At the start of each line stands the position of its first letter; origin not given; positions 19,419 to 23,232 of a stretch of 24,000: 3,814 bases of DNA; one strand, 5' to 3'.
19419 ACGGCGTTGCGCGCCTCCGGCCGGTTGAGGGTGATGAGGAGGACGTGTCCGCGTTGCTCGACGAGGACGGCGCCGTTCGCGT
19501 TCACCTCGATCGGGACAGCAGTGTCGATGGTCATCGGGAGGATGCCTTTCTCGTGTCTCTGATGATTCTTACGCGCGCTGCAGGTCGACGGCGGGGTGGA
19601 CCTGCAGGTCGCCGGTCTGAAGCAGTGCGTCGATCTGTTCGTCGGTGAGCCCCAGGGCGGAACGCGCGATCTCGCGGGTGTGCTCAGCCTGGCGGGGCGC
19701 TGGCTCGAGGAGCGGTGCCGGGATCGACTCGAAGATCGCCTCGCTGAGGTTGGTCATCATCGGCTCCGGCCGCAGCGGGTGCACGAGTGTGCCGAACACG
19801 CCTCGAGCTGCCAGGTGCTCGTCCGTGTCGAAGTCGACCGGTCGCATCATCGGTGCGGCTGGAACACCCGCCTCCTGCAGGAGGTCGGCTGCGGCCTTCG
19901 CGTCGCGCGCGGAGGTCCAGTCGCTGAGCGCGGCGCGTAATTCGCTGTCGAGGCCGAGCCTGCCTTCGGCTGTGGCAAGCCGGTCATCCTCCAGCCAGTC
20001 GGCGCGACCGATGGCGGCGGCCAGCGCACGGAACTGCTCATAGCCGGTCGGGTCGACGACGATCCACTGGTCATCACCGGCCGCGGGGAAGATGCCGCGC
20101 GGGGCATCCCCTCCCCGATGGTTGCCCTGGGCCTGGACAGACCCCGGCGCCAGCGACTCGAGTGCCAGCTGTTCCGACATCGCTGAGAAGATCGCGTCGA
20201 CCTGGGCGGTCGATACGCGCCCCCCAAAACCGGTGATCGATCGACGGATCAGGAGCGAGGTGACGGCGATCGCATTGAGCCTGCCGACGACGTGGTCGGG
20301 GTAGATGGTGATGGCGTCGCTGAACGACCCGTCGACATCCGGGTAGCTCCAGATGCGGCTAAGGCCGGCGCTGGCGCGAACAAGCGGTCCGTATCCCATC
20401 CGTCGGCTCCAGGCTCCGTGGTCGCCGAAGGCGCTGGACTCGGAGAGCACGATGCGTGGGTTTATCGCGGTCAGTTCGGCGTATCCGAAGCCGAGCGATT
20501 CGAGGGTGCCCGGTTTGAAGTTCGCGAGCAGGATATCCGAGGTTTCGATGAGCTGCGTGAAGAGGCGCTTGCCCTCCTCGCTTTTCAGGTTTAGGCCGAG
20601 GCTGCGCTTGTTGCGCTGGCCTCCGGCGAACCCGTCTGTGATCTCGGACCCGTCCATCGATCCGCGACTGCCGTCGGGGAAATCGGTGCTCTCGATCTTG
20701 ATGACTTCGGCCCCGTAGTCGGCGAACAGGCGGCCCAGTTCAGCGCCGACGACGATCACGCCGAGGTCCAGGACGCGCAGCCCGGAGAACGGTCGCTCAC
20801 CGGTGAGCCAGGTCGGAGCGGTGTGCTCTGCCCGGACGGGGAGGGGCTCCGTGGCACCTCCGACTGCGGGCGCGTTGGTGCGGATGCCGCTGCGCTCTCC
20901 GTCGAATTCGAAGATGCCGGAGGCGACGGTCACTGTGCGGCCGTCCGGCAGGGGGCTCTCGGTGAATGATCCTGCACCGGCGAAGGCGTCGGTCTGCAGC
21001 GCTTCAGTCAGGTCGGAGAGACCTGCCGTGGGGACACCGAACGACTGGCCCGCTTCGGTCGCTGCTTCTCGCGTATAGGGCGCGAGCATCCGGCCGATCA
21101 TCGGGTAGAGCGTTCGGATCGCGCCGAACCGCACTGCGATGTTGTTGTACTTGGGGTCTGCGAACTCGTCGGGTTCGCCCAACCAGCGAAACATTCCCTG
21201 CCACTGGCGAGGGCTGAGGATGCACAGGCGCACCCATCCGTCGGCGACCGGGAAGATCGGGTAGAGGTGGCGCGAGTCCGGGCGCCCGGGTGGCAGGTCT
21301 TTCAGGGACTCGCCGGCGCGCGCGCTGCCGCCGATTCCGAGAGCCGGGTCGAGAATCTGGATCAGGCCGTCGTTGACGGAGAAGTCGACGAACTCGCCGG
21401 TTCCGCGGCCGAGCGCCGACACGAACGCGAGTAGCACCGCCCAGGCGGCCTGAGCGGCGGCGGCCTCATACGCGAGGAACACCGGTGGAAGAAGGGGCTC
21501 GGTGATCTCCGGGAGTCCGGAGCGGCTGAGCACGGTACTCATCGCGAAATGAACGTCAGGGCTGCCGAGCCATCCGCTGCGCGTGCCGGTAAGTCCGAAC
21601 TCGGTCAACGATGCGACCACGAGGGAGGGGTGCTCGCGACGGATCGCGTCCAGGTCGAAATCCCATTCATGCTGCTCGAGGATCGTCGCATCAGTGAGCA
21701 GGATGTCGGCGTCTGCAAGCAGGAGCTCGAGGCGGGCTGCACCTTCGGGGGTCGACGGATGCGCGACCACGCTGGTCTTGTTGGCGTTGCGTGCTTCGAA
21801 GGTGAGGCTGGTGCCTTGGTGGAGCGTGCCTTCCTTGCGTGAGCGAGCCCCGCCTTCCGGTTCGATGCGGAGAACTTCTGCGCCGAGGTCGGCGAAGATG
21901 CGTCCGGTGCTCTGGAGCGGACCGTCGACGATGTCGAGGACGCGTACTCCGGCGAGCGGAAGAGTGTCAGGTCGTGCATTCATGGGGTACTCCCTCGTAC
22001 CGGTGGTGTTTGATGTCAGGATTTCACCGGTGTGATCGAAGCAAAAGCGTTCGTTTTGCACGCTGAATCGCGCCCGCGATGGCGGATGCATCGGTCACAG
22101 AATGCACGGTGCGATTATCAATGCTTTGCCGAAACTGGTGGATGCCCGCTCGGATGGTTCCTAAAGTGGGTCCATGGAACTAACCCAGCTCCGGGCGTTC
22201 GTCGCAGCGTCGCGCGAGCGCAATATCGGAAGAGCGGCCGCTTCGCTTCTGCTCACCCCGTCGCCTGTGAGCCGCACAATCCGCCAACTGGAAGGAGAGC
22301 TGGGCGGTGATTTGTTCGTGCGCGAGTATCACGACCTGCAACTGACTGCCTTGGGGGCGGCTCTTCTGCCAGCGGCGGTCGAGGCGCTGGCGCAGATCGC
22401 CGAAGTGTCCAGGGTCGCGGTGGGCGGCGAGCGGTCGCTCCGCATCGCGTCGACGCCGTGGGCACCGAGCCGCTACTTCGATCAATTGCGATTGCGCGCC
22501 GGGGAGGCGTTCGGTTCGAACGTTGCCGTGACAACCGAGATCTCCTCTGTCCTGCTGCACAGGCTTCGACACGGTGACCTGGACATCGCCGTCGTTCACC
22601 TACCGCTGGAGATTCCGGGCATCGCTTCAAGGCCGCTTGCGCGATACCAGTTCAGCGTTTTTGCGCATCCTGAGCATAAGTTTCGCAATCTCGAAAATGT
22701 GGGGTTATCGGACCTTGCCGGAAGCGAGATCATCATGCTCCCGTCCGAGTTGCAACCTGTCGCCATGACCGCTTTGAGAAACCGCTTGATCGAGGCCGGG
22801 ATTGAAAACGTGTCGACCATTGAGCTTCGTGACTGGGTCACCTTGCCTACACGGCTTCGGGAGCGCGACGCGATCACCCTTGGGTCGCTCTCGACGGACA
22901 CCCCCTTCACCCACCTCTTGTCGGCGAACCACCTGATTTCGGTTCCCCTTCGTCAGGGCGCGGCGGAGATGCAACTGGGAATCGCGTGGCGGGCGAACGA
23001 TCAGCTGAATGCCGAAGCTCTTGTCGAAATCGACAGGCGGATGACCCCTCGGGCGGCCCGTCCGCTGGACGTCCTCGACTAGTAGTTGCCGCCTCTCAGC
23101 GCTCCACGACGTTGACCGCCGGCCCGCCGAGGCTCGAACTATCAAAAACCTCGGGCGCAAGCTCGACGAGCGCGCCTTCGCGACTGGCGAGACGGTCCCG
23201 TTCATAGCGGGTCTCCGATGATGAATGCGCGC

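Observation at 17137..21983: LysR-controlled CoA-transferase / hydratase / Cys-less thiolase-fold / DUF35 operon: a dehydrogenase-free hydration and retro-aldol module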

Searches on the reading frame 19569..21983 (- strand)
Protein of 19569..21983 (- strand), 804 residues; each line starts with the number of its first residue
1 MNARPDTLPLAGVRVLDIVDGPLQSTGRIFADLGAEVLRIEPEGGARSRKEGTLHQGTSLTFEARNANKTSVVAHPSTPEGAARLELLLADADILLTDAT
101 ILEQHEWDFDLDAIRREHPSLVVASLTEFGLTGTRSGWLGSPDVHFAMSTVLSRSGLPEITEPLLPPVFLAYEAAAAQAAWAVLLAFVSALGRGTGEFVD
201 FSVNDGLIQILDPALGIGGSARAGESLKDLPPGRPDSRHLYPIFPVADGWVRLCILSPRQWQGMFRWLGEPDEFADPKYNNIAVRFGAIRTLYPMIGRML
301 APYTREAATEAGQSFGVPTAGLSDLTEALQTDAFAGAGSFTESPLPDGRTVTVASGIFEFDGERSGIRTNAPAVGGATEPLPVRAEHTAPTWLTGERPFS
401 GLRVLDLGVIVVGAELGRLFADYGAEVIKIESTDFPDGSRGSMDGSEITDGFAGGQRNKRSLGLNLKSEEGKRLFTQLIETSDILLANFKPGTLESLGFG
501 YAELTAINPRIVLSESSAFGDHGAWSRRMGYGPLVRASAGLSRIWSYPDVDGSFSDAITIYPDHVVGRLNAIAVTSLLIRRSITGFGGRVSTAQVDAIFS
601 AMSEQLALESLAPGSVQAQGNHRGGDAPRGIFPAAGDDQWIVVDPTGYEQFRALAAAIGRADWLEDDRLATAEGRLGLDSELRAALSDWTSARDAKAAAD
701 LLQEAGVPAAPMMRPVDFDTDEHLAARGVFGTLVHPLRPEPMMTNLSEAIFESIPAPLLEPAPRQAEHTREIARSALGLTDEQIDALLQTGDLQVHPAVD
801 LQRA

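Call 5: search_protein_families(library=pfam, proteins=[window:19569-21983:-], max_evalue=0.01)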
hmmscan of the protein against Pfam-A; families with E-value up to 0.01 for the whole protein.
window:19569-21983:- (804 aa): 1 family
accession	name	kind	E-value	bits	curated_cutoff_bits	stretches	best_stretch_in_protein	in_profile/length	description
PF02515.22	CoA_transf_3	-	5.8e-134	447.3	23.3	2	400-769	2-366/366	CoA-transferase family III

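Call 6: search_protein_families(library=ncbifam, proteins=[window:19569-21983:-], max_evalue=0.01)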
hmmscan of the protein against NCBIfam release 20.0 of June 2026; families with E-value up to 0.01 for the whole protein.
window:19569-21983:- (804 aa): 7 families
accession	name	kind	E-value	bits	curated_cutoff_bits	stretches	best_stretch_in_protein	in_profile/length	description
NF003809.0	PRK05398.1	subfamily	3.8e-65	220.1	442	3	397-790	3-413/416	formyl-CoA transferase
NF052585.1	SucGlutTfsCaiB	equivalog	3.4e-64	216.9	750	2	396-773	5-385/394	succinate--glutarate CoA-transferase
TIGR03253.1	oxalate_frc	equivalog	5.2e-61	206.6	504.2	3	397-790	2-413/416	formyl-CoA transferase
NF041294.1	Scnl_mescCoAtase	equivalog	1e-48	166.4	700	2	400-743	5-350/381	succinyl-CoA:mesaconate CoA-transferase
NF008511.0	PRK11430.1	equivalog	5.7e-47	160.6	522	2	397-713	8-321/381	CoA:oxalate CoA-transferase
NF002914.1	PRK03525.1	equivalog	1.1e-23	83.8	413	1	398-794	9-398/400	L-carnitine CoA-transferase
TIGR04253.1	mesacon_CoA_iso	equivalog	1.8e-11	43.7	725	1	400-787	4-394/403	2-methylfumaryl-CoA isomerase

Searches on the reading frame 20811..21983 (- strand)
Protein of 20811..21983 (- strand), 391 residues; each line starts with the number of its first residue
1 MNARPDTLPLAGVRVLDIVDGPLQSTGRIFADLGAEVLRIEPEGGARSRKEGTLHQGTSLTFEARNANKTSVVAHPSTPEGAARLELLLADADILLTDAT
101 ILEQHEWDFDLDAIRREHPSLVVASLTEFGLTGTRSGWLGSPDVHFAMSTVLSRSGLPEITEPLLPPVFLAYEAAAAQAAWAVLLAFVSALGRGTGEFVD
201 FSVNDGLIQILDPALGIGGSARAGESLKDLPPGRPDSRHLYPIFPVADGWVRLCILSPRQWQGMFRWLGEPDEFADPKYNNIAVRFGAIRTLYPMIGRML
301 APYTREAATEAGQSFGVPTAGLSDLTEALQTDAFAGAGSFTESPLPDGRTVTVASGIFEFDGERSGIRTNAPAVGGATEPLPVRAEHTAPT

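Call 40: search_solved_structures(query=window:20811-21983:-, max_evalue=0.00001, show_alignments=2)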
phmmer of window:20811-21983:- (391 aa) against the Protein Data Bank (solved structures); distinct sequences matched with E-value up to 0.00001: 24.
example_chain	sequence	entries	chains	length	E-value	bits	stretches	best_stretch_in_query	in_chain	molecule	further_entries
5yiy_A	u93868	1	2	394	7.8e-16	61.4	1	8-281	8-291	CoA transferase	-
5yit_A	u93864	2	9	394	1.1e-15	60.8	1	8-281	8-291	CoA transferase III | Uncharacterized protein Rv3272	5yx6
10uh_A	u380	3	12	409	3.7e-15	59.2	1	7-331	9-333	Formyl-coenzyme a transferase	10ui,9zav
9fn0_A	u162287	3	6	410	7.1e-15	58.2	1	13-379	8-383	Subunit of Benzylsuccinate CoA-transferase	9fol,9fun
4ed9_A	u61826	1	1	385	5.6e-14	55.3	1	8-339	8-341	CAIB/BAIF family protein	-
3ubm_A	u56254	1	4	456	1.3e-12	50.8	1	6-140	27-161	Formyl-CoA:oxalate CoA-transferase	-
9br7_A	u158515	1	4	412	1.3e-12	50.8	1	8-280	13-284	Succinate--hydroxymethylglutarate CoA-transferase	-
9br6_A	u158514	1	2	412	1.8e-12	50.3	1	8-279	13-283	Succinate--hydroxymethylglutarate CoA-transferase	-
4hl6_A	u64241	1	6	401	9.9e-12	47.9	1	9-331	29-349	Uncharacterized protein YfdE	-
2vjq_A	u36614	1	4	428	4.3e-10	42.5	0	7-127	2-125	FORMYL-COENZYME A TRANSFERASE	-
2vjo_A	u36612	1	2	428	5.8e-10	42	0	7-127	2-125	FORMYL-COENZYME A TRANSFERASE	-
2vjm_B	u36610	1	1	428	6.6e-10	41.9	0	7-127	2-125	FORMYL-COENZYME A TRANSFERASE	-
1p5h_A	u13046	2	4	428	6.7e-10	41.8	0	7-127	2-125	Formyl-coenzyme A transferase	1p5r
2vjn_A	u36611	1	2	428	6.7e-10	41.8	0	7-127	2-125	FORMYL-COENZYME A TRANSFERASE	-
2vjk_A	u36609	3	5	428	6.7e-10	41.8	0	7-127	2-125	FORMYL-COENZYME A TRANSFERASE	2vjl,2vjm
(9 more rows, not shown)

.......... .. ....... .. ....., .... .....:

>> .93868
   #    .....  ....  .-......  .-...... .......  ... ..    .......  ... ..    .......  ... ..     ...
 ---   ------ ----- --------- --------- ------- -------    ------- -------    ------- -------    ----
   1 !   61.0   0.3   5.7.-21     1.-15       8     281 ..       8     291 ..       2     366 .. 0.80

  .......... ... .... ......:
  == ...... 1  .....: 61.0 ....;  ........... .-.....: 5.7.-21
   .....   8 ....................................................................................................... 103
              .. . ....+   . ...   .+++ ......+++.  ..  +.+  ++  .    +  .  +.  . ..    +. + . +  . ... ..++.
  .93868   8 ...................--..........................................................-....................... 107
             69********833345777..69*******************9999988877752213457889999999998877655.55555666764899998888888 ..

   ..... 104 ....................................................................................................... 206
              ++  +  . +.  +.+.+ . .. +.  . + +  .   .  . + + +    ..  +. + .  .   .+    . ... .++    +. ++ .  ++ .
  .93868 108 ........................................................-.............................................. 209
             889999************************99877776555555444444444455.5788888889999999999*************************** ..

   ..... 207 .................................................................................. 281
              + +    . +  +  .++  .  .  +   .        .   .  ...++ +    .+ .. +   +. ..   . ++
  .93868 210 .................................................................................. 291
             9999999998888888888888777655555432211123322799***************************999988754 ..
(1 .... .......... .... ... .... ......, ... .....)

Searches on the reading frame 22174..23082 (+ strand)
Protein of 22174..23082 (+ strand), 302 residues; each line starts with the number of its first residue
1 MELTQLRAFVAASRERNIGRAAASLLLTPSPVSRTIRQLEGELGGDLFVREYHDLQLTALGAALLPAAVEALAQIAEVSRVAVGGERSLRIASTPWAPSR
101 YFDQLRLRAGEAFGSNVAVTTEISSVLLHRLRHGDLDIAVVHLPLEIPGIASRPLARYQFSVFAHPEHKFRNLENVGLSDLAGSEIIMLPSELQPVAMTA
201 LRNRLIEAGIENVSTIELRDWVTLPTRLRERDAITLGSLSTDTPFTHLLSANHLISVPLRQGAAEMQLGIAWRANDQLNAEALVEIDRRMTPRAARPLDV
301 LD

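Call 5: search_protein_families(library=pfam, proteins=[window:22174-23082:+], max_evalue=0.01)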
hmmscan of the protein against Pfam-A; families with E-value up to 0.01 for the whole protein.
window:22174-23082:+ (302 aa): 2 families
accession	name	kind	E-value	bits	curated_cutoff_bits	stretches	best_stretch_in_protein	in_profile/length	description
PF03466.25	LysR_substrate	-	2.3e-18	66.8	28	1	86-282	5-197/209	LysR substrate binding domain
PF00126.33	HTH_1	-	2.7e-16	59.7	26.6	1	3-61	1-59/60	Bacterial regulatory helix-turn-helix protein, lysR family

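Call 6: search_protein_families(library=ncbifam, proteins=[window:22174-23082:+], max_evalue=0.01)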
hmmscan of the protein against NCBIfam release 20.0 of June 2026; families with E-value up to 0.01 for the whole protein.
window:22174-23082:+ (302 aa): 49 families (the best 25 are shown)
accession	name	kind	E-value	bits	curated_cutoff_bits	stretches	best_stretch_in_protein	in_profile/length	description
NF047520.1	trans_act_CidR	equivalog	1e-19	70.8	415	1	1-280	1-279/292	cidABC operon transcriptional activator CidR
NF047711.1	PutUtilRegPtrR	equivalog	3.3e-18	65.8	400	1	1-169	1-172/283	putrescine utilization regulator PtrR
NF045775.1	acetoin_reg_AlsR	exception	4.4e-18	65.8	430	1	1-209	1-214/290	acetoin biosynthesis transcriptional regulator AlsR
TIGR03339.1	phn_lysR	subfamily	1.2e-17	64.1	341.1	1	5-218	1-214/279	aminoethylphosphonate catabolism associated LysR family transcriptional regulator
TIGR02424.1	TF_pcaQ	equivalog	3.2e-17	62.4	303.8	1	3-279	5-284/300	pca operon transcription factor PcaQ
NF008352.0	PRK11139.1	subfamily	1e-16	60.9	288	1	3-169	8-174/305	transcriptional regulator GcvA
NF007385.0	PRK09906.1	equivalog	1.3e-16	60.6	356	1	1-191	1-195/296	DNA-binding transcriptional regulator HcaR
NF053705.1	TransRegGltCGpos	equivalog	1.8e-15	57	350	1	1-78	1-78/300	glutamate biosynthesis transcriptional regulator GltC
NF040786.1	LysR_Sec_metab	equivalog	2.9e-15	56.1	250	1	1-188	1-195/298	selenium metabolism-associated LysR family transcriptional regulator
NF002946.0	PRK03601.1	equivalog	4.5e-15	55.8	240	1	4-80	4-79/275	HTH-type transcriptional regulator HdfR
NF007439.0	PRK09986.1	equivalog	1.3e-14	54.3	290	1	2-214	8-226/296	LysR family transcriptional regulator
NF008416.0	PRK11242.1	equivalog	5.6e-14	52.2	277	1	1-192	1-198/300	transcriptional regulator CynR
NF045990.1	TransRegCbbRRhodb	equivalog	1.3e-13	50.6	450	1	3-187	8-198/304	LysR family regulator CbbR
NF047354.1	trans_reg_GltC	equivalog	2.5e-13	50.2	300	1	1-220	1-225/290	glutamate biosynthesis transcriptional regulator GltC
NF050187.1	TransRegBsrAPseudo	equivalog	2.5e-12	46.5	480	1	2-185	9-196/298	LysR family transcriptional regulator BsrA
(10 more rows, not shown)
